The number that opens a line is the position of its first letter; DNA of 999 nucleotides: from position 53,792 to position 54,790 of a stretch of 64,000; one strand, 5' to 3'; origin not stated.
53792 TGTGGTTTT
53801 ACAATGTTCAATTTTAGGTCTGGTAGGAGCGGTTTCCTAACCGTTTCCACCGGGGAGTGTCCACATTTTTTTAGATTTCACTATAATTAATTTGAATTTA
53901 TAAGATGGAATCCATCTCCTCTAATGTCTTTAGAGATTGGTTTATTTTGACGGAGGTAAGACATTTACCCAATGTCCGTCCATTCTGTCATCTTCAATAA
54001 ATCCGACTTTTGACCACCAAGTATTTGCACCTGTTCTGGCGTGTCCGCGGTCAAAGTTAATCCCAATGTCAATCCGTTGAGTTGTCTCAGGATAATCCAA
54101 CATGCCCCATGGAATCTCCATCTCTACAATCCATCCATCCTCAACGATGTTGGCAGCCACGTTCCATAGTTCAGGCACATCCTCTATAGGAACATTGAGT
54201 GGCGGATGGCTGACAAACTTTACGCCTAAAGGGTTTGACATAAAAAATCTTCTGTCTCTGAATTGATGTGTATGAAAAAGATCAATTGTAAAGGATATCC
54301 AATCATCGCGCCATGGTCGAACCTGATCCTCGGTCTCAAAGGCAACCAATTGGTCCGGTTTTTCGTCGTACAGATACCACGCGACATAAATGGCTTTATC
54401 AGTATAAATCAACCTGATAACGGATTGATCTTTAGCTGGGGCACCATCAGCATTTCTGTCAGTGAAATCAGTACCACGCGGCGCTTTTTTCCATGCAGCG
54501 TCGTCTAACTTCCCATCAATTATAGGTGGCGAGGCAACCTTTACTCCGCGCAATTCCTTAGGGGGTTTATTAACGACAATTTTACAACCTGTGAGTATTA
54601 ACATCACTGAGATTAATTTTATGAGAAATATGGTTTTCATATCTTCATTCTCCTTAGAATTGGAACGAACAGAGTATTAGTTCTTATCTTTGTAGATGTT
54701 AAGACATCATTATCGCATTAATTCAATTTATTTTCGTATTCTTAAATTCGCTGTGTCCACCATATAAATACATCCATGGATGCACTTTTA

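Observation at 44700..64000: Nine-gene WD40 propeller paralog family with a conserved '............' entry motif and swapped N-terminal targeting modules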

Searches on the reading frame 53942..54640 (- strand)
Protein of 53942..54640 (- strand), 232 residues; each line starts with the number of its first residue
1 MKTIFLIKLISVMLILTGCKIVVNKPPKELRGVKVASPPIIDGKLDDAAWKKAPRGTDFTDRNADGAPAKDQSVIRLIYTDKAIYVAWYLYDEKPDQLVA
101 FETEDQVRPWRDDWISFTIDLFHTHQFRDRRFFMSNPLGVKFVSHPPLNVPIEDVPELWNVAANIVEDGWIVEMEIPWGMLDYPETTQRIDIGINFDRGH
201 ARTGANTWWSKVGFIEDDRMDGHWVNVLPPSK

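Call 5: search_protein_families(library=pfam, proteins=[window:53942-54640:-], max_evalue=0.001)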
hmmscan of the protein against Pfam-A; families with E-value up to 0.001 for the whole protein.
window:53942-54640:- (232 aa): 1 family
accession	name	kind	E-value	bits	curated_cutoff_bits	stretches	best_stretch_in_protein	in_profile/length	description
PF06452.16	CBM9_1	-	8.8e-06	26.2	23.4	1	41-208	1-163/185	Carbohydrate family 9 binding domain-like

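Call 16: search_protein_families(library=ncbifam, proteins=[window:53942-54640:-], max_evalue=0.01)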
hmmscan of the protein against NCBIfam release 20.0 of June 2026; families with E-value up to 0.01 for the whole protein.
window:53942-54640:- (232 aa): 0 families
